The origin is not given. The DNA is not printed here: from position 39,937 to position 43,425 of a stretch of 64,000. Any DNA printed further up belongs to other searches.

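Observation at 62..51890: Sulfated fucose-containing glycan utilisation locus organised without SusC/SusD, in an Acidobacteria-like high-GC genome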

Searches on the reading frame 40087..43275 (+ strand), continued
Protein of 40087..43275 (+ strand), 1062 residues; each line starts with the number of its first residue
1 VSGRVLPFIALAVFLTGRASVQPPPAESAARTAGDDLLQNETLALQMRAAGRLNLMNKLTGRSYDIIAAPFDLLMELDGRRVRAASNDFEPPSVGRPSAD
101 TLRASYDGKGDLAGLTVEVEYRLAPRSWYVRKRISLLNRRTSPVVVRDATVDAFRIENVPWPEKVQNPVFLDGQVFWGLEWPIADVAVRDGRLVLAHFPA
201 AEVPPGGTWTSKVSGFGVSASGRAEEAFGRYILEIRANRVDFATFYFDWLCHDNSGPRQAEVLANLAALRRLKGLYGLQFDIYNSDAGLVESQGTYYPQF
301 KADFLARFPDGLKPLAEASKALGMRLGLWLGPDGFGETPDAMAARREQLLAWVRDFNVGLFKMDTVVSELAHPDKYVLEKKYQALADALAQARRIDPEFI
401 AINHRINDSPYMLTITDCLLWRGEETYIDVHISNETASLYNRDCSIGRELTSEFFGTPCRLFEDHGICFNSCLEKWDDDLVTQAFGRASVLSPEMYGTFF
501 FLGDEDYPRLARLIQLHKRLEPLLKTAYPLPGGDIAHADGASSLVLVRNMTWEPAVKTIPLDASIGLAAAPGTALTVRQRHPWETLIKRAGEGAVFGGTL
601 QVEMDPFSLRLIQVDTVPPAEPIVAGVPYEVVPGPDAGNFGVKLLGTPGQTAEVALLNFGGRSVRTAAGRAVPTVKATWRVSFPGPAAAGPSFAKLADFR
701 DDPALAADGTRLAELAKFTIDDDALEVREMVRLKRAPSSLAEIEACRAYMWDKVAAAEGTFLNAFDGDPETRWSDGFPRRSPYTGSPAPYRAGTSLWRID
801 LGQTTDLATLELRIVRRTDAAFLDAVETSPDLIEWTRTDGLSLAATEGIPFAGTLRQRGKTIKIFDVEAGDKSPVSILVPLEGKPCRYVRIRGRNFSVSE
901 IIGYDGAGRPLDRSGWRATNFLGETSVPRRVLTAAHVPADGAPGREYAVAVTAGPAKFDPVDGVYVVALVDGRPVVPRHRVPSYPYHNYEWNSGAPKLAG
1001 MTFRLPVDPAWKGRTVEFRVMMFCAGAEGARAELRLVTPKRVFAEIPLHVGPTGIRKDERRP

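Call 47: fold_search(model_id=the predicted structure, library=pdb)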
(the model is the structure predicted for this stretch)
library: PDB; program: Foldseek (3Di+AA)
matches with E <= 10: 952; with E <= 0.001: 114
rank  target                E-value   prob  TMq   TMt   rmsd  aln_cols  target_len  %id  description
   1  6jhp_A                1.6e-15  1.00  0.34  0.48   9.4       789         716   12  Crystal structure of the glycoside hydrolase family 36 alpha-galactosidase from Paecilomyces thermophila (released 2020-05-20)
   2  2xn0_A                8.8e-15  1.00  0.36  0.49   8.6       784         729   11  Structure of alpha-galactosidase from Lactobacillus acidophilus NCFM, PtCl4 derivative (released 2011-08-10)
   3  9awt_A                1.4e-14  1.00  0.30  0.45  10.4       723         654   11  Structure of the A type blood alpha-D-galactosamine galactosaminidase from Flavonifractor plautii in complex with GalN (released 2024-12-18)
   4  8k7v_B                1.4e-14  1.00  0.35  0.46  10.0       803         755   10  the alpha-galactosidase 5 with inhibitor ABP2 (released 2024-07-31)
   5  8k7v_D                1.8e-14  1.00  0.35  0.46   9.8       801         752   11  the alpha-galactosidase 5 with inhibitor ABP2 (released 2024-07-31)
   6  8k7v_A                2.4e-14  1.00  0.35  0.47   9.4       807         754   11  the alpha-galactosidase 5 with inhibitor ABP2 (released 2024-07-31)
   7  4fnr_A                2.6e-14  1.00  0.31  0.42  11.0       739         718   12  Crystal structure of GH36 alpha-galactosidase AgaA from Geobacillus stearothermophilus (released 2012-10-03)
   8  4fnt_A                2.9e-14  1.00  0.32  0.44  10.7       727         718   11  Crystal structure of GH36 alpha-galactosidase AgaA A355E D548N from Geobacillus stearothermophilus in complex with raf (released 2012-10-03)
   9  8k1a_C                2.9e-14  1.00  0.32  0.43  11.0       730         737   12  the wild-typed alpha-galactosidase 5 (released 2024-07-17)
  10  6phw_A                3.7e-14  1.00  0.35  0.48   9.3       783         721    9  SpAga D472N structure in complex with melibiose (released 2019-10-02)
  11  4fnu_A                4.9e-14  1.00  0.31  0.43  11.0       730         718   10  Crystal structure of GH36 alpha-galactosidase AgaA A355E D478A from Geobacillus stearothermophilus in complex with sta (released 2012-10-03)
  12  9ayu_A                5.4e-14  1.00  0.30  0.45  10.0       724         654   11  Structure of the A type blood alpha-D-galactosamine galactosaminidase D463A mutant from Flavonifractor plautii (released 2024-12-18)
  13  4fnq                  6.3e-14  1.00  0.34  0.46   9.5       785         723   10  Crystal structure of GH36 alpha-galactosidase AgaB from Geobacillus stearothermophilus (released 2012-10-03)
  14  8x1b                  8.9e-14  1.00  0.29  0.42  10.3       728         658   10  Cryo-EM structure of FpGalactosaminidase from Flavonifractor plautii in apo state (released 2024-11-13)
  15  2yfn                  1.5e-13  1.00  0.33  0.46  10.6       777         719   11  galactosidase domain of alpha-galactosidase-sucrose kinase, AgaSK (released 2011-09-28)
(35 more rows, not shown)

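Call 75: search_solved_structures(query=A1, max_evalue=1)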
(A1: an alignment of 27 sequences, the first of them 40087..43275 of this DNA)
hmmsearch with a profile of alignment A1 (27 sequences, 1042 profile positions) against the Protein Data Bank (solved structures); distinct sequences matched with E-value up to 1: 3.
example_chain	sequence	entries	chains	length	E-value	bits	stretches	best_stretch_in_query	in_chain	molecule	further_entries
3mi6_A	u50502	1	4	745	0.013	16.1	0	288-316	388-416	Alpha-galactosidase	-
4fnq_A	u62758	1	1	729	0.26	11.9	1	288-316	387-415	Alpha-galactosidase AgaB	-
2kd7_A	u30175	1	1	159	0.71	10.4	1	743-844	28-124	Putative chitobiase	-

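Call 89: find_encoding_contigs(protein=P0098, flank=8000, max_places=1)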
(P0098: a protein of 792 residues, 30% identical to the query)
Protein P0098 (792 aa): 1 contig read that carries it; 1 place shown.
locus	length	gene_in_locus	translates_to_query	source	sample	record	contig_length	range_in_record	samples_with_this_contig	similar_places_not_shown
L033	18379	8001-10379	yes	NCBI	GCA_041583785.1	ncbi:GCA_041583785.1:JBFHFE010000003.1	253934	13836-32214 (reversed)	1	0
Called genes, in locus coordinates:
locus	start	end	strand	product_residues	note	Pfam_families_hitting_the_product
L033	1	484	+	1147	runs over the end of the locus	PF07660:STN, PF13620:CarboxypepD_reg, PF13715:CarbopepD_reg_2, PF07715:Plug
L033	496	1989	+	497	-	PF14322:SusD-like_3, PF07980:SusD_RagB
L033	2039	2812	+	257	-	PF16132:DUF4843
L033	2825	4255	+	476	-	PF16407:PKD_2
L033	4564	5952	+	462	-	PF00578:AhpC-TSA, PF08534:Redoxin, PF00085:Thioredoxin (weak), PF13098:Thioredoxin_2 (weak), PF13905:Thioredoxin_8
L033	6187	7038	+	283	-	PF12895:ANAPC3 (faint), PF25062:ARM_TT21_N (faint), PF00515:TPR_1 (weak), PF07719:TPR_2 (faint), PF13181:TPR_8 (faint), PF13424:TPR_12 (faint), PF13414:TPR_11 (faint)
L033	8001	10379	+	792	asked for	-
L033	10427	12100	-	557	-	PF17900:Peptidase_M1_N, PF01433:Peptidase_M1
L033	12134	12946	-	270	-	PF03629:SASA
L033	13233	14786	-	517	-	PF00884:Sulfatase, PF01663:Phosphodiest (faint), PF16347:SGSH_C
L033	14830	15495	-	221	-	PF13472:Lipase_GDSL_2 (weak)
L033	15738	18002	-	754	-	PF00933:Glyco_hydro_3, PF01915:Glyco_hydro_3_C, PF14310:Fn3-like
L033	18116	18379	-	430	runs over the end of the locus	PF01408:GFO_IDH_MocA, PF19051:GFO_IDH_MocA_C2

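Call 90: find_encoding_contigs(protein=P0101, flank=8000, max_places=1)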
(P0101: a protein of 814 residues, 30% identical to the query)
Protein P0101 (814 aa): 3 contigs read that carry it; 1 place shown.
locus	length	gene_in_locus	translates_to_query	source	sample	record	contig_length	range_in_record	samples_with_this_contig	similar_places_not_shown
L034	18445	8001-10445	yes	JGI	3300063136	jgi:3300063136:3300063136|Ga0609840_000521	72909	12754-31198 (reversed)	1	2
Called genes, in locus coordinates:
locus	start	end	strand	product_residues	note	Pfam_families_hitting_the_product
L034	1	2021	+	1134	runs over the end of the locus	PF13620:CarboxypepD_reg, PF13715:CarbopepD_reg_2, PF07715:Plug, PF00593:TonB_dep_Rec_b-barrel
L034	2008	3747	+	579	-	PF14322:SusD-like_3, PF07980:SusD_RagB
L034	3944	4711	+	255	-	PF00072:Response_reg, PF12833:HTH_18, PF00165:HTH_AraC (weak)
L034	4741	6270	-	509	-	PF12708:Pect-lyase_RHGA_epim, PF00295:Glyco_hydro_28, PF13229:Beta_helix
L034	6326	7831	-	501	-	PF12708:Pect-lyase_RHGA_epim, PF00295:Glyco_hydro_28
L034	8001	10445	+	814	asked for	-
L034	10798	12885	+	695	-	PF02838:Glyco_hydro_20b (weak), PF15979:Glyco_hydro_115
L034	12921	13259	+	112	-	-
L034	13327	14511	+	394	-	PF03786:UxuA, PF01261:AP_endonuc_2 (faint)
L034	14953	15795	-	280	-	PF00561:Abhydrolase_1, PF12146:Hydrolase_4 (weak), PF12697:Abhydrolase_6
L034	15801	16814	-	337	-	PF04909:Amidohydro_2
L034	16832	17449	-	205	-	-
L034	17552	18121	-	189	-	PF00027:cNMP_binding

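Call 91: find_encoding_contigs(protein=P0067, flank=8000, max_places=1)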
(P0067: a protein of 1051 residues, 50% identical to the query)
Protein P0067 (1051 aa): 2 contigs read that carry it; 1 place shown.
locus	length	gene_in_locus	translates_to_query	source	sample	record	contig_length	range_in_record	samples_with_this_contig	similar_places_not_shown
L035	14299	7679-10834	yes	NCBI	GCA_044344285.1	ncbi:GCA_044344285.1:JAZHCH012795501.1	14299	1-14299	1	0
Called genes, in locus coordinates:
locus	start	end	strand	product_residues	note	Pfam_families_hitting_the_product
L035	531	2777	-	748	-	PF00930:DPPIV_N, PF12146:Hydrolase_4 (faint), PF20434:BD-FAE (faint), PF02129:Peptidase_S15 (weak), PF00326:Peptidase_S9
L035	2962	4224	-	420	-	-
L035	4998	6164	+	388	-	PF00465:Fe-ADH, PF13685:Fe-ADH_2, PF25137:ADH_Fe_C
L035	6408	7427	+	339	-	PF08240:ADH_N, PF16912:Glu_dehyd_C, PF00107:ADH_zinc_N, PF13602:ADH_zinc_N_2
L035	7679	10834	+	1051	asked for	PF00754:F5_F8_type_C (faint)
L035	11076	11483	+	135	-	PF08332:CaMKII_AD (weak), PF13577:SnoaL_4 (faint), PF13474:SnoaL_3 (weak), PF14534:DUF4440, PF12680:SnoaL_2 (weak)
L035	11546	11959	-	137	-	PF02687:FtsX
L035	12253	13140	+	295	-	PF19777:DUF6263 (faint)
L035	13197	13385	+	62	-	PF01361:Tautomerase, PF14552:Tautomerase_2 (weak)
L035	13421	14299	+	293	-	?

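Call 103: search_protein_representatives(alignment_id=A1)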
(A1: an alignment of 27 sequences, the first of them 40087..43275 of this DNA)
Query: 27 sequences, 1042 profile positions. Proteins with E-value up to 0.001 (for the whole library): 1408; up to 1e-10: 795; up to 1e-30: 240. The best 150 are listed.
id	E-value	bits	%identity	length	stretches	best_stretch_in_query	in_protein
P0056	0.0e+00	1571.4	-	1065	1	8-1039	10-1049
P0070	0.0e+00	1074.2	-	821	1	11-742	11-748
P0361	2.3e-294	995.4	-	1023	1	221-1038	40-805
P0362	6.1e-292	987.4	-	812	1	221-1038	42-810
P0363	4.5e-290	981.2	-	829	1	221-1034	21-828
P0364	7.7e-283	957.2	-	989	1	220-1035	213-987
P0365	4.1e-274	928.4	-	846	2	220-955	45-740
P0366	8.8e-267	904.1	-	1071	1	221-1035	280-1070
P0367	2.7e-266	902.5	-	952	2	202-797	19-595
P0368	7.5e-263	891.1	-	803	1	221-1035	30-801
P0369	3.1e-260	882.4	-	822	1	223-1033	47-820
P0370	7.5e-257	871.2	-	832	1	221-1035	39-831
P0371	1.0e-253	860.8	-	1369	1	221-1034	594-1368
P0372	1.6e-253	860.2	-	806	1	221-1035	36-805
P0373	3.2e-252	855.9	-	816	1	221-1035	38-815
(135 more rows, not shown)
